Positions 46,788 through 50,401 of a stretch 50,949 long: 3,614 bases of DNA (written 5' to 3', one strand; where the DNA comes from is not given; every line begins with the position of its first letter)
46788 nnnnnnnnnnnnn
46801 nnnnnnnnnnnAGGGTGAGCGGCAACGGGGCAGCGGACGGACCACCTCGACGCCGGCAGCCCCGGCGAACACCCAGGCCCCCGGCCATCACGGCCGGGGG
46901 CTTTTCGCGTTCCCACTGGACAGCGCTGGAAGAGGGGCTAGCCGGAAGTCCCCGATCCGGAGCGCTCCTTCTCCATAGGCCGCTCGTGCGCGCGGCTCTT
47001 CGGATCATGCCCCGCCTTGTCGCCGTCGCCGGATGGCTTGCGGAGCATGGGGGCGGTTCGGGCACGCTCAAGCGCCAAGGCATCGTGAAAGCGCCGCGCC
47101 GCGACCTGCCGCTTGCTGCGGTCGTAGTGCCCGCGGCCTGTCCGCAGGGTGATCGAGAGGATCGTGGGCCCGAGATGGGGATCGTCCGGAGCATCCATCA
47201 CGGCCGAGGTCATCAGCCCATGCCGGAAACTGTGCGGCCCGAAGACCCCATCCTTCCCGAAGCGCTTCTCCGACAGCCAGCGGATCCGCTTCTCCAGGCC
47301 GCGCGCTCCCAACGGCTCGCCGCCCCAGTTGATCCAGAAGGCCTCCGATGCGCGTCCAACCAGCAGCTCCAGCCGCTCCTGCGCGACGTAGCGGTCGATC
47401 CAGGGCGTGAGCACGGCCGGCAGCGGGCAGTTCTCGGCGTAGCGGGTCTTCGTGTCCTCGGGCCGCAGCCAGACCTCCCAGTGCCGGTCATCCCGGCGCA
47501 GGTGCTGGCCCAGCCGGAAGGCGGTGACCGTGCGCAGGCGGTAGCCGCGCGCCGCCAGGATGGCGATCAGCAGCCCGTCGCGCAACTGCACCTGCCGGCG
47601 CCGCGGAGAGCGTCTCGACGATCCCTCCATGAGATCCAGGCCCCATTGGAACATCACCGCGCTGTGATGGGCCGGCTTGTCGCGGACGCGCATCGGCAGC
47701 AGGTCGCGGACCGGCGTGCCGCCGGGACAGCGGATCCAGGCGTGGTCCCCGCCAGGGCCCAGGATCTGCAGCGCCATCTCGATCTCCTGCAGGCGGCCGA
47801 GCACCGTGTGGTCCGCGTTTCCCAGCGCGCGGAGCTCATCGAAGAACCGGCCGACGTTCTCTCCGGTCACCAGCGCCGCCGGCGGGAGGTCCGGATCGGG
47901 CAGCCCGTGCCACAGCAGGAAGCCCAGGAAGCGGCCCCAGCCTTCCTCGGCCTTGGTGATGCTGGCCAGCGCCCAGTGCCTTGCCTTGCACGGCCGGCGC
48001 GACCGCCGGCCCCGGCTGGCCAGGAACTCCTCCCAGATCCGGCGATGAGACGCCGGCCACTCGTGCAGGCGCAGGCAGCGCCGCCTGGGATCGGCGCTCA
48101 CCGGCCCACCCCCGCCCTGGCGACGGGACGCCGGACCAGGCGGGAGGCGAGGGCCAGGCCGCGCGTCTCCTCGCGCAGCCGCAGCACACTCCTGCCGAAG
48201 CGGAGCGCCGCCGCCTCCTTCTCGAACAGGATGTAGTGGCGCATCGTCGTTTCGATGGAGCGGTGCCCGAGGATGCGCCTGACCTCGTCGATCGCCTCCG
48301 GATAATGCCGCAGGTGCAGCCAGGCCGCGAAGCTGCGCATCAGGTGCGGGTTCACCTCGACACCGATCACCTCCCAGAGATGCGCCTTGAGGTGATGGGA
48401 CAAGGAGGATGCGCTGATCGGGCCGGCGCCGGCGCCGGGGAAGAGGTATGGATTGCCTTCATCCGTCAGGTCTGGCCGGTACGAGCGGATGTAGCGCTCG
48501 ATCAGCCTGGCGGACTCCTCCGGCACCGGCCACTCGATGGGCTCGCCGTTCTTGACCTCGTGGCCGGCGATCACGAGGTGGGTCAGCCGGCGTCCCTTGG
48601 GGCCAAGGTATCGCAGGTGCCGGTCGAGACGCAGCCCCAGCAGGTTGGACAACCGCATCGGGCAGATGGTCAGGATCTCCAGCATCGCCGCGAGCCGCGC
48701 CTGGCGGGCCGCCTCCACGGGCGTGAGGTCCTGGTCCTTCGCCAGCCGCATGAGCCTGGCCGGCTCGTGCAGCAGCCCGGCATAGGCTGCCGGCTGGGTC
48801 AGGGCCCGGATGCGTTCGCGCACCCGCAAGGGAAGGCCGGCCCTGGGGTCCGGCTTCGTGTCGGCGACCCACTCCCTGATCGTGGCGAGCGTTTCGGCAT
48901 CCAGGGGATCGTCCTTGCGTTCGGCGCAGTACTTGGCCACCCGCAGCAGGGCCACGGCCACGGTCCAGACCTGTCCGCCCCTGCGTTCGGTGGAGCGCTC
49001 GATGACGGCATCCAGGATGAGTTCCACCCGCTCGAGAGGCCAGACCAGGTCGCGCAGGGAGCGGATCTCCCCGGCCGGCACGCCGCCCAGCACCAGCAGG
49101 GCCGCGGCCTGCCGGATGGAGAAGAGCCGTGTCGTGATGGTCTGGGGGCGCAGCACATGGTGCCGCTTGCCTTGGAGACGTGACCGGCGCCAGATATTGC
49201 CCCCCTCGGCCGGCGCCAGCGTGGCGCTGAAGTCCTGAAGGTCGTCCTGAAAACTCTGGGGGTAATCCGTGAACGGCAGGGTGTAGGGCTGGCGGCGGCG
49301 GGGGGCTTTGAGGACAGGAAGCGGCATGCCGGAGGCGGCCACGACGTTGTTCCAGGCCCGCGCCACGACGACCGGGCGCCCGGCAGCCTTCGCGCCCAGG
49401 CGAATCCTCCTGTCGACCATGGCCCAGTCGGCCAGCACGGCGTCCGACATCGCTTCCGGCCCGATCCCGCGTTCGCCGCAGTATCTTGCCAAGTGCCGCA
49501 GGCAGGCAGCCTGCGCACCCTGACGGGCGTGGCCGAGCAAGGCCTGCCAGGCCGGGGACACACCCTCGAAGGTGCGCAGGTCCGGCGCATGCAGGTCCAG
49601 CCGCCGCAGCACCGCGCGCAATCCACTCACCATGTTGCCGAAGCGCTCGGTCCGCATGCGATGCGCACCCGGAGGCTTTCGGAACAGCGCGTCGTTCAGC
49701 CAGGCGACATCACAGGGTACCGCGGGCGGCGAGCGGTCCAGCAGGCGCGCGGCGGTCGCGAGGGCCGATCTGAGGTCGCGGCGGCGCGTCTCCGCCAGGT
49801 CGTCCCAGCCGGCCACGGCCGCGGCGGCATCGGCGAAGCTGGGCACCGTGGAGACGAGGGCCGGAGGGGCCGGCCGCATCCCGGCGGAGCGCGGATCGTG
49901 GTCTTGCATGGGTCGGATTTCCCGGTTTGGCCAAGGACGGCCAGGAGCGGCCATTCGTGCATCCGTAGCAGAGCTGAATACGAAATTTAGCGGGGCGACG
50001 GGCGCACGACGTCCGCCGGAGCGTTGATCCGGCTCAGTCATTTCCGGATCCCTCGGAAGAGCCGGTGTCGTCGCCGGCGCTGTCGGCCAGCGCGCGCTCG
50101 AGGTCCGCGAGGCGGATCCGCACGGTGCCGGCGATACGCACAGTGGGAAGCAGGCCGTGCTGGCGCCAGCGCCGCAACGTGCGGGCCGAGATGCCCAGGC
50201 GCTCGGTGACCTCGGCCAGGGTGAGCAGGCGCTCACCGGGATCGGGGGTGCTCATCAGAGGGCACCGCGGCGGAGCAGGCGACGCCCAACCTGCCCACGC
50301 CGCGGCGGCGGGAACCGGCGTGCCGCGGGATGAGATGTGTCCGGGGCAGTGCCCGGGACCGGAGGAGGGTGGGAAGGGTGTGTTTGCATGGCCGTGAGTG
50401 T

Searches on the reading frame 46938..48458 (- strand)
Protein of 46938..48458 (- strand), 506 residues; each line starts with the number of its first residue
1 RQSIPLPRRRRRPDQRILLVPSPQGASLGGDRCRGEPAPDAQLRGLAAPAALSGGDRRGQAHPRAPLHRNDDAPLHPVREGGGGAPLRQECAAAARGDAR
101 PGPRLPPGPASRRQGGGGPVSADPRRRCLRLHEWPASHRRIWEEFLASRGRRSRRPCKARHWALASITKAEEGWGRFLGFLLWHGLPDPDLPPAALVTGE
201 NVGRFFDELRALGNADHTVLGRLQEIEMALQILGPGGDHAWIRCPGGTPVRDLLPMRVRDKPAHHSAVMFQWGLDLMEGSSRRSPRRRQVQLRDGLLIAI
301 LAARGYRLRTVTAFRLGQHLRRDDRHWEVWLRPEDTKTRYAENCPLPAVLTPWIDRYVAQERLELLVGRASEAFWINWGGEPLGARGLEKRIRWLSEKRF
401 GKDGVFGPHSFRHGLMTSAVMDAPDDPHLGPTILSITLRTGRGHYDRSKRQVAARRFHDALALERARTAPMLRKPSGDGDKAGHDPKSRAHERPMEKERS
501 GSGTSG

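Call 48: search_protein_families(library=pfam, proteins=[window:46938-48458:-], max_evalue=0.001)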
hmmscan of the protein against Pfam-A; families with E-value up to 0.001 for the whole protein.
window:46938-48458:- (506 aa): 1 family
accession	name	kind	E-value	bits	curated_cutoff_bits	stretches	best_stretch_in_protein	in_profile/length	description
PF00589.27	Phage_integrase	-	5.5e-05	23.5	27.1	1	290-417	20-138/172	Phage integrase family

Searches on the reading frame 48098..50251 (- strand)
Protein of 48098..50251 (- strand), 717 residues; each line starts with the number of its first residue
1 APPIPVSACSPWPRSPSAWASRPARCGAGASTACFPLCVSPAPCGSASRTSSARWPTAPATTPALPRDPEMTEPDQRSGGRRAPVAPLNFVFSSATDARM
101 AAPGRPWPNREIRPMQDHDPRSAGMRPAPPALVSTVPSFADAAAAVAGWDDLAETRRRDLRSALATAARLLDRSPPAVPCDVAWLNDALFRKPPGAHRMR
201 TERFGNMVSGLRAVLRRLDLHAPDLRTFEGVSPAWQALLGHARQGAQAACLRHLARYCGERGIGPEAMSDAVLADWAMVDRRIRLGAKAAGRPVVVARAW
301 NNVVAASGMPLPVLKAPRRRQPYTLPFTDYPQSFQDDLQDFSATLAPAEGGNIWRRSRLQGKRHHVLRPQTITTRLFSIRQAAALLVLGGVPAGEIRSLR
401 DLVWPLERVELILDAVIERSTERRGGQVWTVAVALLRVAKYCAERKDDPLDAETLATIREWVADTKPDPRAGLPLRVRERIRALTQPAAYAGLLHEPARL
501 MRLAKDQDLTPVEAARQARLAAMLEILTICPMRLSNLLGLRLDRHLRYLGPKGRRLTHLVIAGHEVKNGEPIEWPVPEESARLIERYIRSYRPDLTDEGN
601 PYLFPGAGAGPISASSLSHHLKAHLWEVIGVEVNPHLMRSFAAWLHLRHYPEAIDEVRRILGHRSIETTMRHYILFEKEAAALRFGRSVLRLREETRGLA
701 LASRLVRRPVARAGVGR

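Call 48: search_protein_families(library=pfam, proteins=[window:48098-50251:-], max_evalue=0.001)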
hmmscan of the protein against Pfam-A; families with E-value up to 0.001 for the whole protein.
window:48098-50251:- (717 aa): 1 family
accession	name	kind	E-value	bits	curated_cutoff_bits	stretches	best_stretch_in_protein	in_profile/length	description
PF00589.27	Phage_integrase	-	4.1e-14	53.2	27.1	1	514-674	18-166/172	Phage integrase family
